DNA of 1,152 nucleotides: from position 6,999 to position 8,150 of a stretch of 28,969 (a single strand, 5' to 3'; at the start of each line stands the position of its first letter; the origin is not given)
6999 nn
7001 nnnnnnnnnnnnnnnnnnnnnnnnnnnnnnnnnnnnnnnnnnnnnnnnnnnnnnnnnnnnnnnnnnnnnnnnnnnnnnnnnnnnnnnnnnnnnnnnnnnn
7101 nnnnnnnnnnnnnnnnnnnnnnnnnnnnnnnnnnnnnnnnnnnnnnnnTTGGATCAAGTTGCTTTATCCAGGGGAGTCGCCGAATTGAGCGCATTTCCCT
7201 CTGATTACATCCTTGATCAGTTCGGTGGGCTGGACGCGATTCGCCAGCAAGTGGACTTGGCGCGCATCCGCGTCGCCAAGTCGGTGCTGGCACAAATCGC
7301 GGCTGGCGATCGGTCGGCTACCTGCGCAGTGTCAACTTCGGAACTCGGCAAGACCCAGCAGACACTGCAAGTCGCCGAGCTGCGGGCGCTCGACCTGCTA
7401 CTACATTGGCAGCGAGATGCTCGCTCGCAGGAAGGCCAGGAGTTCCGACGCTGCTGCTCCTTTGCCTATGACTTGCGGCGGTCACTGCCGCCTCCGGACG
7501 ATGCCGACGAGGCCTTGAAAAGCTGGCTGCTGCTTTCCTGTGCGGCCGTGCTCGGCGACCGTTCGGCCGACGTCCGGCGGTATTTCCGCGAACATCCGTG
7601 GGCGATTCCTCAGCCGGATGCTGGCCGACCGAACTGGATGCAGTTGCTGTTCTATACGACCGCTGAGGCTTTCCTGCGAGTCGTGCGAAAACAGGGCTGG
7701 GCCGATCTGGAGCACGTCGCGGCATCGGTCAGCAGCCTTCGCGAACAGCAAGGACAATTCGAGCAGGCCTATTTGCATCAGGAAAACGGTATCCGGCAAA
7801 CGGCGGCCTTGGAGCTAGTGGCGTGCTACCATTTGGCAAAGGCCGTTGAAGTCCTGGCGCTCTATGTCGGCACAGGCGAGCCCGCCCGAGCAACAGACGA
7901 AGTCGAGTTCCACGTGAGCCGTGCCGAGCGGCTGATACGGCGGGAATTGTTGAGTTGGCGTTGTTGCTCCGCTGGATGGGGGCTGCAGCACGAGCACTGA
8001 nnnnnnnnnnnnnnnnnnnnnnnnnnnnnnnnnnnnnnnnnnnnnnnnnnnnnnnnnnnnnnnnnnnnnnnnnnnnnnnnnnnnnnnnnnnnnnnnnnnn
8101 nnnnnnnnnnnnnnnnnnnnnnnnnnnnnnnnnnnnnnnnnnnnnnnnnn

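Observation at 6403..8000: Two uncharacterised genes between the methylase tail and the helicase; the nuclease-helicase pairing resembles Hachiman (HamA/HamB)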

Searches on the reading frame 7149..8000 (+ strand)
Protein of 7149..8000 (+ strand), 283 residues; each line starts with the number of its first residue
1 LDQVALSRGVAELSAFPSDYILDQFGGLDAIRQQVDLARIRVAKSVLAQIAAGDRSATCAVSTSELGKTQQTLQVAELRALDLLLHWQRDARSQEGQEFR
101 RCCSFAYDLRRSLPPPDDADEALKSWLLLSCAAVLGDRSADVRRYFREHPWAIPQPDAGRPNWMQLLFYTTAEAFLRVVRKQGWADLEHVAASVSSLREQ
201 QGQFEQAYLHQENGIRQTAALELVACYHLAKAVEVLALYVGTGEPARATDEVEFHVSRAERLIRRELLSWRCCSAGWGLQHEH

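Call 4: search_protein_families(library=pfam, proteins=[window:7149-8000:+], max_evalue=0.1)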
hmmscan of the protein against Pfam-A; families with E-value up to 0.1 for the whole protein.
window:7149-8000:+ (283 aa): 0 families

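Call 5: search_protein_families(library=padloc, proteins=[window:7149-8000:+], max_evalue=0.1)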
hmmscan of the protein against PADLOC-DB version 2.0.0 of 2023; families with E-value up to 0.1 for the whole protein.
window:7149-8000:+ (283 aa): 2 families
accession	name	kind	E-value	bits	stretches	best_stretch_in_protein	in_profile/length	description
PDLC04531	PDC-M23B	-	3.1e-47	159.2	1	60-263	38-239/1060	-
PDLC04532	PDC-M23B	-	4.1e-11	39.6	1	129-255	119-246/817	-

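Call 37: find_homologous_proteins(query=window:7185-7931:+)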
Query window:7185-7931:+ (249 aa): 15 proteins with E <= 0.001 among 1977 candidates.
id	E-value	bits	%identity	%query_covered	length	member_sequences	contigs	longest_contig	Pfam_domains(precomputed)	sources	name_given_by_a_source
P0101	9.5e-161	551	100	100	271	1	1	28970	-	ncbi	-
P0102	2.4e-98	347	64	100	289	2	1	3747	-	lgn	-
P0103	2.6e-96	340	61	100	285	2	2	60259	-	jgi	-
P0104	4.3e-92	326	67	93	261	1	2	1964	-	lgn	-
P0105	2.2e-69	252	63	74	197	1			-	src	-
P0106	1.2e-43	168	45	86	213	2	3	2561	-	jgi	jgi:hypothetical protein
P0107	1.1e-42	164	41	92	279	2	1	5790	-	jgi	jgi:hypothetical protein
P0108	2.5e-24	104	36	87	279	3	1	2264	-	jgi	jgi:hypothetical protein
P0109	1.2e-23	102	38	67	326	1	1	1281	-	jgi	jgi:hypothetical protein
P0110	3.3e-23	101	34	82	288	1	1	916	-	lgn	-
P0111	7.4e-23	100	38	70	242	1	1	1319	-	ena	-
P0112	3.2e-21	94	34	72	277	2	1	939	-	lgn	-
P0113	4.3e-19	87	35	77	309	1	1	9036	-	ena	-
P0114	8.8e-18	83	37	66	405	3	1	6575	-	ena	-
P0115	2.0e-16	78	35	76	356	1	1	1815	-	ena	-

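Call 47: search_protein_families(library=ncbifam, proteins=[window:7185-7931:+], max_evalue=0.01)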
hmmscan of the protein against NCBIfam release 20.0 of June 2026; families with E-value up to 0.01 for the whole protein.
window:7185-7931:+ (249 aa): 0 families

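Call 83: find_encoding_contigs(protein=P0102, flank=5000, max_places=2)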
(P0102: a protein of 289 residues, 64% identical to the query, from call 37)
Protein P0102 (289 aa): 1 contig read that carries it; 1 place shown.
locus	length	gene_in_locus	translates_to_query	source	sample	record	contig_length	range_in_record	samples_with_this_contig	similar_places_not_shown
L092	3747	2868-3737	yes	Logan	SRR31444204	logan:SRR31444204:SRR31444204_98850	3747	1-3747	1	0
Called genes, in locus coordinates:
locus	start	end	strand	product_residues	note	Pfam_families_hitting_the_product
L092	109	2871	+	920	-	PF01555:N6_N4_Mtase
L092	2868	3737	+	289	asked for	-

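Call 84: find_encoding_contigs(protein=P0107, flank=6000, max_places=2)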
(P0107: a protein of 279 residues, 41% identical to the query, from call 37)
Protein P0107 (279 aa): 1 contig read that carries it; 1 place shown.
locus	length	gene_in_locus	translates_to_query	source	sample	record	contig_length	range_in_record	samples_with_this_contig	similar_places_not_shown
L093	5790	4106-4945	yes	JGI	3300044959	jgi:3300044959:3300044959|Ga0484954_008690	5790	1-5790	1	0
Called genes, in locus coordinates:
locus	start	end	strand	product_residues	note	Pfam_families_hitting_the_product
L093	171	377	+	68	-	-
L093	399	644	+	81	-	-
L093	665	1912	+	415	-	-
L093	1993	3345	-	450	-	PF13692:Glyco_trans_1_4, PF00534:Glycos_transf_1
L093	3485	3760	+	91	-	-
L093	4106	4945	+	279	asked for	-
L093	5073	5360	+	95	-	-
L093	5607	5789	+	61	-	?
